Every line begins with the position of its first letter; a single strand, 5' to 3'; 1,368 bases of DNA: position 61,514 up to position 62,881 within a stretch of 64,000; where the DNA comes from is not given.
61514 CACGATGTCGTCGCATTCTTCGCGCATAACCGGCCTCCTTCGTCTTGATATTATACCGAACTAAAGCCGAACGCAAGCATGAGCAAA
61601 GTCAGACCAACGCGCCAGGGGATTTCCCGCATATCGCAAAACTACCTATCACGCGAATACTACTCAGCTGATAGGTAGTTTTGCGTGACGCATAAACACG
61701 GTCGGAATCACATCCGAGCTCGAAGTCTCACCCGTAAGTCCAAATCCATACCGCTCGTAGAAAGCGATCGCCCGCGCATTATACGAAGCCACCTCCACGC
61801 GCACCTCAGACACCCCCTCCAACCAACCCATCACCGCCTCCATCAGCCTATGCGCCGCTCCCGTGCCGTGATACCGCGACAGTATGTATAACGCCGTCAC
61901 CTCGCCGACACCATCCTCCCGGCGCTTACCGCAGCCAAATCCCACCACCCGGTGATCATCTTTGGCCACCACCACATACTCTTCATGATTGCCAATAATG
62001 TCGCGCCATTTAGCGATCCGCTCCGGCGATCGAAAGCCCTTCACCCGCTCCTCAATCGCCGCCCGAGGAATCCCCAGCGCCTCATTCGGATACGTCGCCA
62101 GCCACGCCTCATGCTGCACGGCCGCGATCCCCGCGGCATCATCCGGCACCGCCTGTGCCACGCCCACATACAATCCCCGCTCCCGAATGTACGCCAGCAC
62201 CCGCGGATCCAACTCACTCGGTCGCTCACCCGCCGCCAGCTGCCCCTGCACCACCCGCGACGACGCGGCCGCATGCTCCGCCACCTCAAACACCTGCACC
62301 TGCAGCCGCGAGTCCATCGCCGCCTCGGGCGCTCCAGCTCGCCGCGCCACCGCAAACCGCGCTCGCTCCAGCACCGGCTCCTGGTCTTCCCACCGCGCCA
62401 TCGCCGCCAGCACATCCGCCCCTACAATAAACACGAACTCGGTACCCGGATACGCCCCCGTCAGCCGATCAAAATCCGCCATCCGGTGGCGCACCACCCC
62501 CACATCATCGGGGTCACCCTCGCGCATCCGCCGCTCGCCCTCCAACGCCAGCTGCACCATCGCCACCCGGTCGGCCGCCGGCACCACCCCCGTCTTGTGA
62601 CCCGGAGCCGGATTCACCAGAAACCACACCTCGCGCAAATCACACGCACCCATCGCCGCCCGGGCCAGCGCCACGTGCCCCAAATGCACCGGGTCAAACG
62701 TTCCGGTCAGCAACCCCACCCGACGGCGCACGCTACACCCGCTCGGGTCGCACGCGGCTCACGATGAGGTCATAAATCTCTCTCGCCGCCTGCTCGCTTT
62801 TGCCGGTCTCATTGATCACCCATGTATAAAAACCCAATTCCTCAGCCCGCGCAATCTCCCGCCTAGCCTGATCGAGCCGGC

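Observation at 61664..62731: NadD (NaMN adenylyltransferase) fused to a C-terminal GNAT acetyltransferase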

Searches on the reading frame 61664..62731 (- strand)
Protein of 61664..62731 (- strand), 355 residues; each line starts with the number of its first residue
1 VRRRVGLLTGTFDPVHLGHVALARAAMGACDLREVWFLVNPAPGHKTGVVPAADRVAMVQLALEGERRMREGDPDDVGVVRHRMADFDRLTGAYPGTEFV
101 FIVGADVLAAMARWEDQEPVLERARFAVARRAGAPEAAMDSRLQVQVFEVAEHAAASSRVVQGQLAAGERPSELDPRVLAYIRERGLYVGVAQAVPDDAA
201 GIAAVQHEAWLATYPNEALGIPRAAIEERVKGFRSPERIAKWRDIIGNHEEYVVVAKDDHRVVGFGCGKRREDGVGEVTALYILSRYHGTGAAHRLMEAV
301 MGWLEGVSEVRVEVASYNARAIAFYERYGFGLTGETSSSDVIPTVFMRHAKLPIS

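Call 3: search_protein_families(library=pfam, proteins=[window:61664-62731:-], max_evalue=1)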
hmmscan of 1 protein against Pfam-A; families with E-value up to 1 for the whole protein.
window:61664-62731:- (355 aa): 9 families
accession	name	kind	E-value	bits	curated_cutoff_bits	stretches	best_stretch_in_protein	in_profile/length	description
PF00583.31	Acetyltransf_1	-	7.1e-17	62.2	20.7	1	238-330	20-116/116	Acetyltransferase (GNAT) family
PF01467.32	CTP_transf_like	-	1.3e-15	58.3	21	1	8-145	2-114/133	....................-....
PF13673.13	Acetyltransf_10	-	3.4e-13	50.1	23.6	1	240-348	20-125/128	Acetyltransferase (GNAT) domain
PF13508.13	Acetyltransf_7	-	8.3e-12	45.8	27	1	251-330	3-82/84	Acetyltransferase (GNAT) domain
PF13302.13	Acetyltransf_3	-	2.6e-05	25.4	25.4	1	195-330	8-137/138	Acetyltransferase (GNAT) domain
PF08445.16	FR47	-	0.01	16.2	22.1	1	273-333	20-80/86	FR47-like protein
PF13420.13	Acetyltransf_4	-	0.014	15.9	24.3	1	237-335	35-139/155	Acetyltransferase (GNAT) domain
PF01747.23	ATP-sulfurylase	-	0.041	13.7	24.3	1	11-64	27-77/212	ATP-sulfurylase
PF13527.13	Acetyltransf_9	-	0.082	13.4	25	1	282-332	79-126/127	Acetyltransferase (GNAT) domain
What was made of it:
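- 61664..62731 (-): Whole nadD-GNAT fusion ORF: 355 aa plus stop, GTG start. Both Pfam domains lie in one frame (call 3).
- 61679..62164 (-): GNAT acetyltransferase domain, residues about 190-351, complete from strand 1 to strand 7. Pfam Acetyltransf_1, _10 and _7 (call 3).
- On NadD (nicotinate-nucleotide adenylyltransferase): Pfam CTP_transf_like scores 58.3 bits against a 21-bit cut-off (call 3).
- On GNAT acetyltransferase superfamily (Pfam PF00583 clan): Acetyltransf_1 scores 62.2 bits against 20.7, Acetyltransf_10 50.1 against 23.6, and Acetyltransf_7 45.8 against 27 (call 3).
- Checked: All are above the gathering scores (call 3).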

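Call 4: search_protein_families(library=ncbifam, proteins=[window:61664-62731:-], max_evalue=1)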
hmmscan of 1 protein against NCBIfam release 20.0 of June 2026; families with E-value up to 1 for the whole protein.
window:61664-62731:- (355 aa): 33 families (the best 25 are shown)
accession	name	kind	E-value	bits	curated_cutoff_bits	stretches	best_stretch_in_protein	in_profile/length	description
NF000840.1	PRK00071.1-3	equivalog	6.4e-25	87.8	150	1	2-188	5-198/201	nicotinate-nucleotide adenylyltransferase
NF000843.0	PRK00071.2-2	equivalog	1.1e-24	87.2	240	1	3-154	12-163/212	nicotinate-nucleotide adenylyltransferase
NF000841.0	PRK00071.1-4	equivalog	8.2e-24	84.5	197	1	2-188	6-192/194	nicotinate-nucleotide adenylyltransferase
TIGR00482.1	TIGR00482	equivalog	3.6e-22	79.4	112.45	1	7-188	1-194/194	nicotinate (nicotinamide) nucleotide adenylyltransferase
NF005519.0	PRK07152.1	equivalog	2.7e-21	75.9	315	1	4-189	2-185/361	nicotinate-nucleotide adenylyltransferase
NF000839.0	PRK00071.1-1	equivalog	2.8e-20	73.2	187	1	6-148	9-154/219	nicotinate-nucleotide adenylyltransferase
NF005410.0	PRK06973.1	equivalog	7.4e-17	61.4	214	2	2-63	21-82/243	nicotinate-nucleotide adenylyltransferase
NF000845.0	PRK00071.2-4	equivalog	1.3e-14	54.1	210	1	4-151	9-156/197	nicotinate-nucleotide adenylyltransferase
NF000846.0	PRK00071.2-5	equivalog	2.3e-13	50.1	329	1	4-138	20-155/210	nicotinate-nucleotide adenylyltransferase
NF000842.0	PRK00071.2-1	equivalog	5.1e-10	39.3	167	1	4-189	3-185/191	nicotinate-nucleotide adenylyltransferase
TIGR01575.1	rimI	equivalog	1.7e-09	37.9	86.4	1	235-331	16-113/132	ribosomal protein S18-alanine N-acetyltransferase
TIGR00125.1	cyt_tran_rel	domain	3.2e-08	33.6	27.7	1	6-65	2-62/65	adenylyltransferase/cytidyltransferase family protein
NF000359.1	sat3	exception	1.2e-06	28.6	360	1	248-334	68-156/180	streptothricin N-acetyltransferase Sat3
NF007807.0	PRK10514.1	equivalog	4.2e-05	23.5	134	1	277-338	72-130/147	acetyltransferase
TIGR01510.1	coaD_prev_kdtB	equivalog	0.00017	21.6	103.3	1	6-63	2-56/155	pantetheine-phosphate adenylyltransferase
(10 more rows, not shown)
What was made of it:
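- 62168..62731 (-): NadD (nicotinate/nicotinamide mononucleotide adenylyltransferase) domain, residues 1-188, ending in the family's usual C-terminal ............ NCBIfam NadD models match residues 2-188 (call 4).
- On NadD (nicotinate-nucleotide adenylyltransferase): TIGR00482 scores 79.4 against 112.45 (call 4).
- On RimI (ribosomal protein S18-alanine N-acetyltransferase, TIGR01575): It scores 37.9 bits against a cut-off of 86.4 (call 4).
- Closest known: Stand-alone bacterial NadD. Different: It scores below every curated NadD equivalog cut-off (best 87.8 against 150 bits, call 4).
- Closest known: Stand-alone Patescibacteria-enriched GNAT subfamily. Different: RimI (TIGR01575) is the nearest named model but scores far below its cut-off (37.9 against 86.4 bits, call 4).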

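Call 5: find_homologous_proteins(query=window:61664-62731:-)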
Query window:61664-62731:- (355 aa): 81 proteins with E <= 0.001 among 8000 candidates.
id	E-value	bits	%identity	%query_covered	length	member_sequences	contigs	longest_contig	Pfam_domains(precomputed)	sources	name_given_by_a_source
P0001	7.2e-231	783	100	100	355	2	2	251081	PF13673.14,PF13508.14,PF01467.33,PF00583.32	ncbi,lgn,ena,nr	ncbi:MAG TPA: GNAT family N-acetyltransferase [Candidatus Saccharimonadia bacterium]|nr:GNAT family 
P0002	8.1e-67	244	63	53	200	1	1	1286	PF01467.33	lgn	-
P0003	3.4e-65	239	64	52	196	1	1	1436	PF01467.33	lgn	-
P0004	2.1e-63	233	61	52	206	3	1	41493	PF01467.33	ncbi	-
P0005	2.9e-63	232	63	53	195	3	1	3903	PF01467.33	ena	-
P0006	6.0e-56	208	57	53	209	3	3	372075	PF01467.33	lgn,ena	-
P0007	9.4e-56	208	58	53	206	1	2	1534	PF01467.33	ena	-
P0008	6.9e-51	192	52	55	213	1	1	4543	PF01467.33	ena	-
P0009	9.1e-50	188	53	53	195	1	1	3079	PF01467.33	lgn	-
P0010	2.0e-43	167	50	53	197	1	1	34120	PF01467.33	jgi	jgi:nicotinate-nucleotide adenylyltransferase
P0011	3.8e-43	166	46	52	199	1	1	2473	PF01467.33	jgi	jgi:nicotinate-nucleotide adenylyltransferase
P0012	1.2e-42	164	45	52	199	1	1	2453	PF01467.33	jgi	jgi:nicotinate-nucleotide adenylyltransferase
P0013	2.6e-38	150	48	52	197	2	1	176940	PF01467.33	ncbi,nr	ncbi:MAG: nicotinic acid mononucleotide adenylyltransferase [Patescibacteria group bacterium]|nr:nic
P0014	9.5e-38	148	48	53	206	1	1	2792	PF01467.33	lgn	-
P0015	1.8e-37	147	46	52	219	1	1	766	PF01467.33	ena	-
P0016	1.1e-34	138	43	52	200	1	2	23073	PF01467.33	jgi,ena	jgi:nicotinate-nucleotide adenylyltransferase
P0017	4.7e-28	117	43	52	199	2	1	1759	PF01467.33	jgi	jgi:nicotinate-nucleotide adenylyltransferase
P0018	6.2e-28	116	42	52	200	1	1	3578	PF01467.33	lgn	-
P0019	5.3e-22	97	42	52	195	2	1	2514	PF01467.33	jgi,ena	-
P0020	5.4e-22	97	41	52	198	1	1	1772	PF01467.33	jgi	-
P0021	6.1e-22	96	41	52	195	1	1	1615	PF01467.33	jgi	-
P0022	3.0e-21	94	40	53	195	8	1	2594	PF01467.33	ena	-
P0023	3.7e-21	94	40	53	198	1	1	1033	PF01467.33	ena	-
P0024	1.4e-20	92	41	52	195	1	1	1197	PF01467.33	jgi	jgi:nicotinate-nucleotide adenylyltransferase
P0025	1.5e-19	89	40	52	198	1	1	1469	PF01467.33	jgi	jgi:nicotinate-nucleotide adenylyltransferase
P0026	1.5e-19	89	40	53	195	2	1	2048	PF01467.33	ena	-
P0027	1.6e-19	89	38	52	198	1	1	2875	PF01467.33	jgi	-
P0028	5.7e-19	87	37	53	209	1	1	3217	PF01467.33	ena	-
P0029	1.4e-18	85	37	53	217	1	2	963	PF01467.33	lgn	-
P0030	1.6e-18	85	38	52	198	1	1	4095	PF01467.33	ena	-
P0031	3.5e-18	84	38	52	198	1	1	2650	PF01467.33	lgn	-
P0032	1.1e-17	82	39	52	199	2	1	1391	PF01467.33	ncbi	-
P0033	1.4e-17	82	38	52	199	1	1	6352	PF01467.33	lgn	-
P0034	1.5e-17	82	38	52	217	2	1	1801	PF01467.33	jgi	jgi:nicotinate-nucleotide adenylyltransferase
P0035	2.0e-17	82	36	52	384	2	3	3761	PF01966.29,PF01467.33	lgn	-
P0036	2.5e-17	81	36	52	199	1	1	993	PF01467.33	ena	-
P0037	6.3e-17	80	39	52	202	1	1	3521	PF01467.33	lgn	-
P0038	7.5e-16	76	38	52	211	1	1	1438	PF01467.33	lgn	-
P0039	8.0e-16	76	35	52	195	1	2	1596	PF01467.33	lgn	-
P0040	2.0e-15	75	32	53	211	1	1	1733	PF01467.33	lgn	-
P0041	2.0e-15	75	37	53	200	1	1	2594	PF01467.33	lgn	-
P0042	2.5e-15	75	36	52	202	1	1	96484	PF01467.33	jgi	jgi:nicotinate-nucleotide adenylyltransferase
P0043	3.6e-15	74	36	50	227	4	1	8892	PF01467.33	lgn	-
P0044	4.0e-15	74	40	33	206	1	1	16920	PF01467.33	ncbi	-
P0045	4.3e-15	74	34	52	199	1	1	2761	PF01467.33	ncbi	-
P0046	6.9e-15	73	33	53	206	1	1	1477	PF01467.33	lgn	-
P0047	2.2e-14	72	33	53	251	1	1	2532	PF01467.33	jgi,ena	-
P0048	2.9e-14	71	34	54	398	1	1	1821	PF01966.29,PF01467.33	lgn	-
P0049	3.0e-14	71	36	52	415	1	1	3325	PF12850.13,PF01467.33,PF00149.34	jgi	jgi:nicotinate (nicotinamide) nucleotide adenylyltransferase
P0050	4.2e-14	71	43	37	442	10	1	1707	PF01966.29,PF01467.33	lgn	-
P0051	5.4e-14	70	35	53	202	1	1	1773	PF01467.33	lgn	-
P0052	5.9e-14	70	36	52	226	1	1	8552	PF01467.33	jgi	jgi:nicotinate-nucleotide adenylyltransferase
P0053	9.2e-14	70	35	52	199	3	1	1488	PF01467.33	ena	-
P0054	4.7e-13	67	30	52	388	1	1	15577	PF01966.29,PF01467.33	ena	-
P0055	6.4e-13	67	34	52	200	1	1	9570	PF01467.33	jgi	-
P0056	9.0e-13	66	34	53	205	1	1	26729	PF01467.33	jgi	jgi:nicotinate-nucleotide adenylyltransferase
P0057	1.4e-12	66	35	36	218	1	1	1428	PF01467.33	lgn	-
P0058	4.5e-12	64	36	52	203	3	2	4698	PF01467.33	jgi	jgi:nicotinate-nucleotide adenylyltransferase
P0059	4.9e-12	64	33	52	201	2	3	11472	PF01467.33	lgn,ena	-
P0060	1.3e-11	63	34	53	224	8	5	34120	PF01467.33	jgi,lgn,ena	-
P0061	1.3e-11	62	31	53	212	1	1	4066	PF01467.33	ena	-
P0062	1.9e-11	62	32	56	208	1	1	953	PF01467.33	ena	-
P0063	5.7e-11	60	38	37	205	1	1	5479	PF01467.33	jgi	jgi:nicotinate-nucleotide adenylyltransferase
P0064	1.4e-10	59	30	52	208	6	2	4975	PF01467.33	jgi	-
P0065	1.7e-10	59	35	36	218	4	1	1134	PF01467.33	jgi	-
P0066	2.1e-10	59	33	52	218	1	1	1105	PF01467.33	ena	-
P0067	2.1e-10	59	38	37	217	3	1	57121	PF01467.33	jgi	jgi:nicotinate-nucleotide adenylyltransferase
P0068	8.3e-10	57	31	52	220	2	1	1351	PF01467.33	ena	-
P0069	1.7e-9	56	31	52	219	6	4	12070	PF01467.33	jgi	jgi:nicotinate-nucleotide adenylyltransferase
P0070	2.5e-9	55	31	52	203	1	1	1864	PF01467.33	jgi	jgi:nicotinate-nucleotide adenylyltransferase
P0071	3.0e-9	55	36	52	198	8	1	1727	PF01467.33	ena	-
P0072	4.7e-9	54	30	52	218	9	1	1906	PF01467.33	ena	-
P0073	1.4e-8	53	36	39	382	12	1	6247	PF01467.33,PF02410.22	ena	-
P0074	1.7e-8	52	31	52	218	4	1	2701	PF01467.33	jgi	jgi:nicotinate-nucleotide adenylyltransferase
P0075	2.7e-8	52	32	37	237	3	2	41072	PF01467.33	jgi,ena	jgi:nicotinate-nucleotide adenylyltransferase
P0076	3.7e-8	51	30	52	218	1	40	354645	PF01467.33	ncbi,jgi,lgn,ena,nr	ncbi:MAG TPA: nicotinate-nucleotide adenylyltransferase [Candidatus Aminicenantes bacterium]|nr:nico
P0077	1.2e-7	49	33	37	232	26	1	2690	PF01467.33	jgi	jgi:nicotinate-nucleotide adenylyltransferase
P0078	1.0e-6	46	35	45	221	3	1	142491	PF01467.33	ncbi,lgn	-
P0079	8.6e-6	43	30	53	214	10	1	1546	PF01467.33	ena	-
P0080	1.6e-5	42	28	53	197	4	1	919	PF01467.33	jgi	jgi:nicotinate-nucleotide adenylyltransferase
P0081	1.2e-4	40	31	39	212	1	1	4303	PF01467.33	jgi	-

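Call 7: find_encoding_contigs(protein=P0001, flank=4000, max_places=6)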
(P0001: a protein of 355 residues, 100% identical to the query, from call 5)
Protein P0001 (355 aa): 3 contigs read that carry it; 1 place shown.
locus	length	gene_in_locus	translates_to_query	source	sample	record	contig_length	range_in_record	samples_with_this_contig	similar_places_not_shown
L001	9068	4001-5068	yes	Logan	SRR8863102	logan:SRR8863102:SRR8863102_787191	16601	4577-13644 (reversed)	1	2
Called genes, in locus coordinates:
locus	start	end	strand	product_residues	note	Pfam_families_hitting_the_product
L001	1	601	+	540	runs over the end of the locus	-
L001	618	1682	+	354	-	PF00953:Glycos_transf_4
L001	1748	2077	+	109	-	-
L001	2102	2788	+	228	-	PF01386:Ribosomal_L25p, PF14693:Ribosomal_TL5_C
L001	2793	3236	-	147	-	PF22811:Zn_ribbon_NrdR, PF03477:ATP-cone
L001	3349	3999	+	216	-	PF00625:Guanylate_kin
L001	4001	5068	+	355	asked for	PF01467:CTP_transf_like, PF00583:Acetyltransf_1, PF13673:Acetyltransf_10, PF13508:Acetyltransf_7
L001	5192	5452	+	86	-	-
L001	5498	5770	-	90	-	-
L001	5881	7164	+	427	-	PF00817:IMS, PF11799:IMS_C (weak)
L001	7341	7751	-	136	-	PF05635:23S_rRNA_IVP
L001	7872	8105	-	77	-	-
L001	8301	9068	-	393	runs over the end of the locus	PF05651:Diacid_rec (faint), PF17853:GGDEF_2, PF13556:HTH_30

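Call 8: find_encoding_contigs(protein=P0006, flank=4000, max_places=4)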
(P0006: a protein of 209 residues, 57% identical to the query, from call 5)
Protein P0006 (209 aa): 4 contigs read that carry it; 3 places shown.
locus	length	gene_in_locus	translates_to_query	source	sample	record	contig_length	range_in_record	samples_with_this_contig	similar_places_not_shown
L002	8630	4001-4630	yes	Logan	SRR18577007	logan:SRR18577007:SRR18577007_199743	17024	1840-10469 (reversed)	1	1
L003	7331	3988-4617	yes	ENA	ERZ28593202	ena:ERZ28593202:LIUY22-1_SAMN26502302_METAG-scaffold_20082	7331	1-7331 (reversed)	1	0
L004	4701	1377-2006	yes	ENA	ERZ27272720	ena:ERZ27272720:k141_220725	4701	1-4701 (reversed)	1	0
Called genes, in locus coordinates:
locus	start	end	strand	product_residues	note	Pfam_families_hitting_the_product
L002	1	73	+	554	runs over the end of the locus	-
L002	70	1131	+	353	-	PF00953:Glycos_transf_4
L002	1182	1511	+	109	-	-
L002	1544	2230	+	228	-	PF01386:Ribosomal_L25p, PF14693:Ribosomal_TL5_C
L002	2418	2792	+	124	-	PF01219:DAGK_prokar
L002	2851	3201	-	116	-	PF03477:ATP-cone (faint)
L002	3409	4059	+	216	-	PF00625:Guanylate_kin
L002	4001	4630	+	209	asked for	PF01467:CTP_transf_like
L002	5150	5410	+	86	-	-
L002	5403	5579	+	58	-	-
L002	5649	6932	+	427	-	PF00817:IMS, PF11799:IMS_C (weak)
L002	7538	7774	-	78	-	-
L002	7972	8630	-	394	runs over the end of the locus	PF17853:GGDEF_2, PF13556:HTH_30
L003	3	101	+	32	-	?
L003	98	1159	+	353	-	PF00953:Glycos_transf_4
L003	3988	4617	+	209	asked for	PF01467:CTP_transf_like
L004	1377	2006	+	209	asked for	PF01467:CTP_transf_like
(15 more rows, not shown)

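Call 9: find_encoding_contigs(protein=P0004, flank=4000, max_places=4)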
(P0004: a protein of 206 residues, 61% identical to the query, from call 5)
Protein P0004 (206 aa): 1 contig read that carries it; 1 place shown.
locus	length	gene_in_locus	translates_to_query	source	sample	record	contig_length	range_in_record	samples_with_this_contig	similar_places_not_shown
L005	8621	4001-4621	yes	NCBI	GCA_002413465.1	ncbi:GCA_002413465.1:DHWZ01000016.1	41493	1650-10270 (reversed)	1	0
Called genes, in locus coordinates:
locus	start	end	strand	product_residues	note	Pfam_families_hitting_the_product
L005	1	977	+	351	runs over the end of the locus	PF00953:Glycos_transf_4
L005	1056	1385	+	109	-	-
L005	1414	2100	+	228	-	PF01386:Ribosomal_L25p, PF14693:Ribosomal_TL5_C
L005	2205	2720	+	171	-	PF01219:DAGK_prokar (weak)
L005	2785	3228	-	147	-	PF22811:Zn_ribbon_NrdR, PF03477:ATP-cone (faint)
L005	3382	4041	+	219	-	PF00625:Guanylate_kin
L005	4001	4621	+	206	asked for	PF01467:CTP_transf_like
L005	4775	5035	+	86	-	-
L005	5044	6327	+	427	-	PF00817:IMS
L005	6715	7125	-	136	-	PF05635:23S_rRNA_IVP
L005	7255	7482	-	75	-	-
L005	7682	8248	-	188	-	PF17853:GGDEF_2, PF13556:HTH_30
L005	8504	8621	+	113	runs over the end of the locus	-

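Call 22: list_cluster_members(proteins=[P0001])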
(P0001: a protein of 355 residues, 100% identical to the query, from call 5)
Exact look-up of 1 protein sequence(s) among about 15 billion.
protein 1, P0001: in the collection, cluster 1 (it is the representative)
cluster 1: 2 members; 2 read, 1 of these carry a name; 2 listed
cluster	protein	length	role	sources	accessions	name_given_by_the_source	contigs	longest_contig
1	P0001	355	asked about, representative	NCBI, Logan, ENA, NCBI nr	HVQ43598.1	MAG TPA: GNAT family N-acetyltransferase [Candidatus Saccharimonadia bacterium] | GNAT family N-acetyltransferase [Candidatus Saccharimonadia bacterium]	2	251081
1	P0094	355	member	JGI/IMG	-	-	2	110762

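Call 24: find_encoding_contigs(protein=P0094, flank=4000, max_places=4)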
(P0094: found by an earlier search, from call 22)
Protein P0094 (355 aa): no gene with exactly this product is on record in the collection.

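Call 27: search_protein_representatives(protein=window:61664-62731:-)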
Query: 355 residues. Proteins with E-value up to 0.001 (for the whole library): 16258; up to 1e-10: 2817; up to 1e-30: 14. The best 150 are listed.
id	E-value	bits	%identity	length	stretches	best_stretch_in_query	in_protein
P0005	9.1e-64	232.3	63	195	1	2-188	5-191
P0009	2.9e-50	187.9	53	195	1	2-188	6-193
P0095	4.9e-47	177.3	54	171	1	196-349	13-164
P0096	3.0e-46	174.7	48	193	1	3-188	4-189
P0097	1.5e-40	156.0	52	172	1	22-188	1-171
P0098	1.5e-40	156.0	51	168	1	190-348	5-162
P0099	3.0e-40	154.9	47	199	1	4-188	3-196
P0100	6.2e-40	153.9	49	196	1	4-188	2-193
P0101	1.5e-39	152.7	49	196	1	1-188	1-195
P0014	3.0e-38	148.4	48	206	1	3-189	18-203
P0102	4.1e-35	138.1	46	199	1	4-188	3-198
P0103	1.6e-34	136.1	49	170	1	22-188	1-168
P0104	5.0e-33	131.2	45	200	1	2-188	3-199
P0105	6.4e-31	124.3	43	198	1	1-188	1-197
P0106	5.9e-30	121.1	45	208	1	3-189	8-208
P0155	8.8e-22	94.2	31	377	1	4-323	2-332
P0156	1.5e-21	93.5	36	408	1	3-204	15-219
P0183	2.4e-20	89.5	40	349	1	194-331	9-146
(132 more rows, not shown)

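Call 30: find_related_loci(query=window:61664-62731:-, collection=genome_contigs, flank=4000)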
Query window:61664-62731:- (355 aa) in genome_contigs; peptide patterns used: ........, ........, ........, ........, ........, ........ (x = any residue, [..] = any of these).
83 stretches matched a pattern, but none encodes a relative of the query by tblastn (E <= 1e-3).
